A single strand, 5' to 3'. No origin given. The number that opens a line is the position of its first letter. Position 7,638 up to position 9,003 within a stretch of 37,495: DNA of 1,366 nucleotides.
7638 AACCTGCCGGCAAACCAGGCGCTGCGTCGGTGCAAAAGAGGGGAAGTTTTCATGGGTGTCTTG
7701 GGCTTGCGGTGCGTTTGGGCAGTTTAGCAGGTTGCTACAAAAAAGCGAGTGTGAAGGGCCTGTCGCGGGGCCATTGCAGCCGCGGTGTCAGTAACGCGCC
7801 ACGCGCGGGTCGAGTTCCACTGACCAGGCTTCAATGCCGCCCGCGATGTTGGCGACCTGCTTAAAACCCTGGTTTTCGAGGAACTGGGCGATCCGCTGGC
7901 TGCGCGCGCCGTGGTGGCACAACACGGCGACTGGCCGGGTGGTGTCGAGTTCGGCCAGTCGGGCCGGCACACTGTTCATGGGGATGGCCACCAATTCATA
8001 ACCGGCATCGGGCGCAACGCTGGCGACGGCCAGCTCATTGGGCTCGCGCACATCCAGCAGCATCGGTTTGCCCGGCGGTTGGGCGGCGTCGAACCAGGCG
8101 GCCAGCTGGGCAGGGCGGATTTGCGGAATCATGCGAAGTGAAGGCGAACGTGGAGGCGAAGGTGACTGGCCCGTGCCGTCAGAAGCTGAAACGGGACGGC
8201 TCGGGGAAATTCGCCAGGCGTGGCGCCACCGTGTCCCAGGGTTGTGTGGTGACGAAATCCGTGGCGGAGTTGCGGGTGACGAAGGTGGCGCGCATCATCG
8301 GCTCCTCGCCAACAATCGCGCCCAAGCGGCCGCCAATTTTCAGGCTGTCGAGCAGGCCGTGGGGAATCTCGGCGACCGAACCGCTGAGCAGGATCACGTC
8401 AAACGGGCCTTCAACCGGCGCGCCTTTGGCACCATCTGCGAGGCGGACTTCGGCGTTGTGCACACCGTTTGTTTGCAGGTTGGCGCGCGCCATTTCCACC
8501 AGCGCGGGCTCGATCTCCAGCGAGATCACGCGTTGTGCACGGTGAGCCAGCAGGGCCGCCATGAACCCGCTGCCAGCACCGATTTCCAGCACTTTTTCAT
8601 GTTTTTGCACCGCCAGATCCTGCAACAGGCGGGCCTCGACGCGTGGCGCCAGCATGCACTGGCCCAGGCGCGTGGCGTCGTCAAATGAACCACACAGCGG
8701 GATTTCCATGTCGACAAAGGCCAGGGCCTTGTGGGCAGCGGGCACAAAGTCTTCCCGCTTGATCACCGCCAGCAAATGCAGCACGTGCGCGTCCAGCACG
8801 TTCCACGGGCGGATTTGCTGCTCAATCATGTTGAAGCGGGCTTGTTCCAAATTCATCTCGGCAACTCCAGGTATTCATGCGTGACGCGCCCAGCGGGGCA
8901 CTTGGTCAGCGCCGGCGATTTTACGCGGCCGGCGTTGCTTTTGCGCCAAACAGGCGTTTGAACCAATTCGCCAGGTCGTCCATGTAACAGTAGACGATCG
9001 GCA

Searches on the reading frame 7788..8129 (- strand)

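Call 63: search_protein_families(library=pfam, proteins=[window:7788-8129:-], max_evalue=0.001)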
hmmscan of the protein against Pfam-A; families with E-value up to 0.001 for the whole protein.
window:7788-8129:- (113 aa): 1 family
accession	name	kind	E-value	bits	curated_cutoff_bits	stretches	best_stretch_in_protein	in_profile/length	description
PF00581.25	Rhodanese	-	2.7e-13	50.7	22.2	1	10-103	2-100/102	Rhodanese-like domain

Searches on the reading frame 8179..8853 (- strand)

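Call 63: search_protein_families(library=pfam, proteins=[window:8179-8853:-], max_evalue=0.001)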
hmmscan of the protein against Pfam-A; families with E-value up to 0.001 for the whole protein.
window:8179-8853:- (224 aa): 11 families
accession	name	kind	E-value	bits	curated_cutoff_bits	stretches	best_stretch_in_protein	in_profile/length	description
PF01135.25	PCMT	-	1.5e-31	110.3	20.3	1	8-196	5-188/210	Protein-L-isoaspartate(D-aspartate) O-methyltransferase (PCMT)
PF13847.12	Methyltransf_31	-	1.7e-10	41.2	27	1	84-164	3-88/145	Methyltransferase domain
PF13649.12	Methyltransf_25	-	1.8e-10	41.8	27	1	88-161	1-75/97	Methyltransferase domain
PF05175.20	MTS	-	3.1e-09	37.2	23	1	76-155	23-103/170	Methyltransferase small domain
PF00398.26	RrnaAD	-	3.5e-08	33.3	24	1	72-141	18-85/263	Ribosomal RNA adenine dimethylase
PF08241.18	Methyltransf_11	-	7e-08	33.5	21.2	1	89-160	1-70/95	Methyltransferase domain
PF06325.19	PrmA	-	9.4e-08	32.3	22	1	81-155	158-231/296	Ribosomal protein L11 methyltransferase (PrmA)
PF08242.18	Methyltransf_12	-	2.6e-06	28.5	30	1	89-161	1-76/98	Methyltransferase domain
PF13489.12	Methyltransf_23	-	2.7e-05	24.4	27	1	75-164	11-95/164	Methyltransferase domain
PF02475.24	TRM5-TYW2_MTfase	-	4.8e-05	23.8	28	1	81-152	33-106/164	TRM5/TYW2 methyltransferase domain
PF12847.13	Methyltransf_18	-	0.00051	20.5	27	1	81-158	11-90/151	Methyltransferase domain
